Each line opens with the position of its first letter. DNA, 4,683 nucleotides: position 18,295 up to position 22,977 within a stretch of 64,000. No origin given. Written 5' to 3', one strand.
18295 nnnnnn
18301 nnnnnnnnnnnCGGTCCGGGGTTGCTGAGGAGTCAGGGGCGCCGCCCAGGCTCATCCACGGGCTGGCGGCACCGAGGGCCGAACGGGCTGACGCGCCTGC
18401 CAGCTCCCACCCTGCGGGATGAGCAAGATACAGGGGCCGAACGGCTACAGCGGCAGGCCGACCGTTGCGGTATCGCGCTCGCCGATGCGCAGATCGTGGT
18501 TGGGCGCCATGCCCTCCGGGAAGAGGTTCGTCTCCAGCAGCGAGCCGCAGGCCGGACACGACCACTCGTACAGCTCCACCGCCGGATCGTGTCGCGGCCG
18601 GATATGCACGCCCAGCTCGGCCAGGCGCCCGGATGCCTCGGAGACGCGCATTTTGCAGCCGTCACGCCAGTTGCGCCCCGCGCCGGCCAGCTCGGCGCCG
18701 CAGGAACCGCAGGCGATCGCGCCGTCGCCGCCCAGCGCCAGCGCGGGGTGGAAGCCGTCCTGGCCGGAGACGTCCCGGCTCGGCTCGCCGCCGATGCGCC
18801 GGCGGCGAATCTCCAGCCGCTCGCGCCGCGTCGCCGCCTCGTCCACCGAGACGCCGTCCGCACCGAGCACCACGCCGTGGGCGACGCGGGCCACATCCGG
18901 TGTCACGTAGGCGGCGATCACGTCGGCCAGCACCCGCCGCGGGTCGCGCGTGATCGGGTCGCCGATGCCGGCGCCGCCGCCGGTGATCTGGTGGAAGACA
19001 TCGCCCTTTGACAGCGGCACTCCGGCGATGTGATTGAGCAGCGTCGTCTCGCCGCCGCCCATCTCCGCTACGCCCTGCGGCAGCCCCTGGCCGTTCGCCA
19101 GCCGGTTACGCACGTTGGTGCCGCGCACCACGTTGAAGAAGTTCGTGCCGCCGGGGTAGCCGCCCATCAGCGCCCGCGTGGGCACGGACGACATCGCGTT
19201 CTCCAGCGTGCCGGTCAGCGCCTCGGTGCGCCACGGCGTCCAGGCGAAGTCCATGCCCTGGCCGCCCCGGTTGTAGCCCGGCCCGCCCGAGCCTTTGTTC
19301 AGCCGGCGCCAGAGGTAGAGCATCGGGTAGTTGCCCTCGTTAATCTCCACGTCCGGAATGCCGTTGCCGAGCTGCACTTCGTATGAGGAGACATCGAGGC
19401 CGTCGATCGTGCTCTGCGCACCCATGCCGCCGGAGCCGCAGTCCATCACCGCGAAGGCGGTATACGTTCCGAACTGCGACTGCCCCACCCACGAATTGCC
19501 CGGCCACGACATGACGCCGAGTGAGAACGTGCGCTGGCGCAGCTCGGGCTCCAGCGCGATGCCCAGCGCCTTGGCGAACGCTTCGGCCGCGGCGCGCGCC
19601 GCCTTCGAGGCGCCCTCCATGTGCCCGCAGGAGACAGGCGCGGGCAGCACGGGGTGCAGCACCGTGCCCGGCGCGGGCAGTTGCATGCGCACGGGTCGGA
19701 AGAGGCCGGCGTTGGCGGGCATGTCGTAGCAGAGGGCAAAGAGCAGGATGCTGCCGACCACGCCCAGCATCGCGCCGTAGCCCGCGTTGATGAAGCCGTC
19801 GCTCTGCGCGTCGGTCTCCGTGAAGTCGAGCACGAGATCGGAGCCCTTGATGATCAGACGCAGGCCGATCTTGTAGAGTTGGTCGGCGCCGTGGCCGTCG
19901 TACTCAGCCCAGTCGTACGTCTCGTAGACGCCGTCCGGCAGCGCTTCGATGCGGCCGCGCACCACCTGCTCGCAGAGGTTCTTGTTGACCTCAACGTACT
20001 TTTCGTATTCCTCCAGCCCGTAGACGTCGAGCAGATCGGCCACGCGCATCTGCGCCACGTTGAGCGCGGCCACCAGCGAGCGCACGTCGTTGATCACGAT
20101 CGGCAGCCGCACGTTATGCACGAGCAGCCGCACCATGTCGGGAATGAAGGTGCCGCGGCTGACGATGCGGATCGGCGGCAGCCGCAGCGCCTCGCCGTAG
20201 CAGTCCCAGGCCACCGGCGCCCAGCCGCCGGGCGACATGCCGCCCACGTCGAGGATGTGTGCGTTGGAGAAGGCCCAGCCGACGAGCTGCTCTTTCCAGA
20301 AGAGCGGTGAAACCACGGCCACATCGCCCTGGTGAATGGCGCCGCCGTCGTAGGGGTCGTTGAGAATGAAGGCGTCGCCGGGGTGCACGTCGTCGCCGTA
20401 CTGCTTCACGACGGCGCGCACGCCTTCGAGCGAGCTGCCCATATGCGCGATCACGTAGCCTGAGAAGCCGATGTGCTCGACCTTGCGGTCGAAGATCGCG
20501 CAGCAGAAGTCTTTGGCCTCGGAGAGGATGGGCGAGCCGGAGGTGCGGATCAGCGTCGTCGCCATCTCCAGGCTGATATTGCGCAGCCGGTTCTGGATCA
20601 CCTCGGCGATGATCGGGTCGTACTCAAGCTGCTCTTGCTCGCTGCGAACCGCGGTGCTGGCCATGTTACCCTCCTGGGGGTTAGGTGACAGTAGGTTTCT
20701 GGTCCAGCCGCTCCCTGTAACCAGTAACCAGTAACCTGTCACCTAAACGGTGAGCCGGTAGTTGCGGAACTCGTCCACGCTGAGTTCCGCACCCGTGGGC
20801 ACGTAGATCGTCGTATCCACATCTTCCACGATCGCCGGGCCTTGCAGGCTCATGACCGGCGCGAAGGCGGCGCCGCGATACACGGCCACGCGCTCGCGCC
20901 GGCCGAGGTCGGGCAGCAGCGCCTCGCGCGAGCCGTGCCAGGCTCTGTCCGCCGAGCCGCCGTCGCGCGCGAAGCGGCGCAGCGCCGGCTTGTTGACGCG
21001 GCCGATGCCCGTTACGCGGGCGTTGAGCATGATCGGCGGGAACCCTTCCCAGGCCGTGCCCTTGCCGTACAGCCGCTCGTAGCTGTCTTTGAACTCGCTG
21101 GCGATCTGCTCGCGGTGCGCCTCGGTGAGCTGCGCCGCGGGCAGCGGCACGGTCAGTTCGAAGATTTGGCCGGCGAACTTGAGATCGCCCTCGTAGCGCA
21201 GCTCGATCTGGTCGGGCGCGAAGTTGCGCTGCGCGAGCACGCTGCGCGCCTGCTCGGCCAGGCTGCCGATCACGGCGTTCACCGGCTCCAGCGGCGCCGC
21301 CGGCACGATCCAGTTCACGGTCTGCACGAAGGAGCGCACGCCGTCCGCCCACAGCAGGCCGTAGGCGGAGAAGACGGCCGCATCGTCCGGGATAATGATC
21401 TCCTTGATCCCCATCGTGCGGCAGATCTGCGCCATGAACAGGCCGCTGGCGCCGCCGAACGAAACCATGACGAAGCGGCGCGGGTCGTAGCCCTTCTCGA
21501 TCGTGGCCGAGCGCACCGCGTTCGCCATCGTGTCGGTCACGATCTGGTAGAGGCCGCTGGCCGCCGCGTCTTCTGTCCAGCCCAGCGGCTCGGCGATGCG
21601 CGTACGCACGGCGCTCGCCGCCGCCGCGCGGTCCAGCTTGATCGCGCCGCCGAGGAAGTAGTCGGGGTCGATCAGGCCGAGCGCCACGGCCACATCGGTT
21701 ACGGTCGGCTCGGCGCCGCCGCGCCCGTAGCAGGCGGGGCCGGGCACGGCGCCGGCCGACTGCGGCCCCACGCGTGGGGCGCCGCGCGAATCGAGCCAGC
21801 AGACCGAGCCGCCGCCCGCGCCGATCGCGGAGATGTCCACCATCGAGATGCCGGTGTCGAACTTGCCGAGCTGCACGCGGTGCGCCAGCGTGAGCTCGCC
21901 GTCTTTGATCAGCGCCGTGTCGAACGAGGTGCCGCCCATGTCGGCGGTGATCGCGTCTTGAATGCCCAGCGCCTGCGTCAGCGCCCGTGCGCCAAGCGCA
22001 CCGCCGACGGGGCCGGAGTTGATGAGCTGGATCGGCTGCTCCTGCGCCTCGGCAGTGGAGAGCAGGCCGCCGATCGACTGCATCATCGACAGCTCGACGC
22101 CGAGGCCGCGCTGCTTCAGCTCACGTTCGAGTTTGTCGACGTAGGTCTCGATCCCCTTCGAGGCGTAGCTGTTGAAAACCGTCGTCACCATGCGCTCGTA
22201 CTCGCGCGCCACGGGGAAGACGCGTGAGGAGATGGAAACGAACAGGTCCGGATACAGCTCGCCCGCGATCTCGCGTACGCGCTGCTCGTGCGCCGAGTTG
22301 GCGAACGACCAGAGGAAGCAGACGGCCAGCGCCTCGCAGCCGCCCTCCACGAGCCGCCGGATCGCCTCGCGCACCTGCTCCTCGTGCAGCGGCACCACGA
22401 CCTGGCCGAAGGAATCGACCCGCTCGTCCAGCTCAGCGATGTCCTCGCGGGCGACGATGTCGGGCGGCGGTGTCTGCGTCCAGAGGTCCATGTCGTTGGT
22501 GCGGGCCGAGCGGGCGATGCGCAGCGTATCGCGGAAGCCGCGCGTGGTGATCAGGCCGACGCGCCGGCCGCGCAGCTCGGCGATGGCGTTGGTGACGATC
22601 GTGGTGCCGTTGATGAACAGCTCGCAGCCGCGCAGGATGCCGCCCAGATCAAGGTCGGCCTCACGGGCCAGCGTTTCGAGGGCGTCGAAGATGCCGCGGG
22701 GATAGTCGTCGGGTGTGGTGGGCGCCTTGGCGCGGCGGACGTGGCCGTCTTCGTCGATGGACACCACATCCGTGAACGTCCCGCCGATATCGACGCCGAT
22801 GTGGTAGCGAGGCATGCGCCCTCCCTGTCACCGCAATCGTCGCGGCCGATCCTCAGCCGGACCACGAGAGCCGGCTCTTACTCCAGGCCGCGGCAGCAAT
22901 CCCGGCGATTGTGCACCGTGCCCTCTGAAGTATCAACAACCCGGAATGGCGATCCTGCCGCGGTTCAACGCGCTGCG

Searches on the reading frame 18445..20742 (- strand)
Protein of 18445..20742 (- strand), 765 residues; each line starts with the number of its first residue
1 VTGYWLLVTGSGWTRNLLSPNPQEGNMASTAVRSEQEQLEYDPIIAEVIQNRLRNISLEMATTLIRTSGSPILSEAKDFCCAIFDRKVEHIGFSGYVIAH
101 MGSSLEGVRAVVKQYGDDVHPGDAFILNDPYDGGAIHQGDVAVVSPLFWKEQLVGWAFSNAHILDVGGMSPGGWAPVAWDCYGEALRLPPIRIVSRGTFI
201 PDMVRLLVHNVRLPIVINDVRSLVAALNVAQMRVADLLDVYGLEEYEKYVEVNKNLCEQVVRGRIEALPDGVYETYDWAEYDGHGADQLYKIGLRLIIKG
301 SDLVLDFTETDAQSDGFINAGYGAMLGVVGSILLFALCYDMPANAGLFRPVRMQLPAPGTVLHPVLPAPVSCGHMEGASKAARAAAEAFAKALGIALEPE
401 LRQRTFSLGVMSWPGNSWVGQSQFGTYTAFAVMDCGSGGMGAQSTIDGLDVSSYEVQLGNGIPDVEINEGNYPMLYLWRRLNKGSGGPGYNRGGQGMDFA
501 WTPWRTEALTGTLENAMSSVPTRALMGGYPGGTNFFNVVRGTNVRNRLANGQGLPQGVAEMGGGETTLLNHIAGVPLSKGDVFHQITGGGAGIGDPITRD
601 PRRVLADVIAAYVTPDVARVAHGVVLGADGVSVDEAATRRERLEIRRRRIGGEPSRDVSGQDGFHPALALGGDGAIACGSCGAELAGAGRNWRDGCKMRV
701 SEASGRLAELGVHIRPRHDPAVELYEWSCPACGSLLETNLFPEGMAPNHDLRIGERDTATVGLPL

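Call 73: search_protein_families(library=pfam, proteins=[window:18445-20742:-], max_evalue=0.00001)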
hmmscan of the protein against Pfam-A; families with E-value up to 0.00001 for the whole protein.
window:18445-20742:- (765 aa): 2 families
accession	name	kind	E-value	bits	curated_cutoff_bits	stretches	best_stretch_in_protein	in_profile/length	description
PF02538.19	Hydantoinase_B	-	4.3e-117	392.2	26.8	1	42-596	1-519/519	Hydantoinase B/oxoprolinase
PF08882.16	Acetone_carb_G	-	8.3e-06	26.5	21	0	680-753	30-103/113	Acetone carboxylase gamma subunit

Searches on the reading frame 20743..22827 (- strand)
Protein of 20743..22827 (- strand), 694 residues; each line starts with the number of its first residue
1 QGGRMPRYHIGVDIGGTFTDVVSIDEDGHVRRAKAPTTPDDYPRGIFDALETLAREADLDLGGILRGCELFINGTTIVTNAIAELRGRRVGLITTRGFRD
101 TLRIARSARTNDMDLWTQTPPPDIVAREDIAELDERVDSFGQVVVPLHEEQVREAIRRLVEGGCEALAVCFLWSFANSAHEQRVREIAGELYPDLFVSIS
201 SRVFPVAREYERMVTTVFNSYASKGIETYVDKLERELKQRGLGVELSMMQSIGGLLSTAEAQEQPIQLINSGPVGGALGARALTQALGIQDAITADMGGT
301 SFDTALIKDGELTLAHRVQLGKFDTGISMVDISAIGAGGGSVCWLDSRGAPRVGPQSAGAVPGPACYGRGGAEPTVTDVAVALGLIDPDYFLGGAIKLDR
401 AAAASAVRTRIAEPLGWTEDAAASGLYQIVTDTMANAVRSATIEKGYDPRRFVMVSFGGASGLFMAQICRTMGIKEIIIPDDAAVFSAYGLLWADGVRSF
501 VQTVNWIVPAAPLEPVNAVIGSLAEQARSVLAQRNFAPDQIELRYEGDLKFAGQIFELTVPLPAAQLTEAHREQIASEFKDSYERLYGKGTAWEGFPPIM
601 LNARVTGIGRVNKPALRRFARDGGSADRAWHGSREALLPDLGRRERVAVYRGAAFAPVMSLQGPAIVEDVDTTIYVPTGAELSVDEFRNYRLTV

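Call 73: search_protein_families(library=pfam, proteins=[window:20743-22827:-], max_evalue=0.00001)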
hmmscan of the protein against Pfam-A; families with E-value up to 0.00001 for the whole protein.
window:20743-22827:- (694 aa): 3 families
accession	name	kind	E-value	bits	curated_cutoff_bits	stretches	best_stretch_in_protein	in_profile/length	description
PF01968.24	Hydantoinase_A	-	1.6e-87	293.8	22.9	1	212-495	1-286/291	Hydantoinase/oxoprolinase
PF05378.19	Hydant_A_N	-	1.1e-46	159.3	25.2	1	9-190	1-174/176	Hydantoinase/oxoprolinase N-terminal region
PF19278.4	Hydant_A_C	-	3.8e-17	62.7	21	1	516-690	14-188/193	Hydantoinase/oxoprolinase C-terminal domain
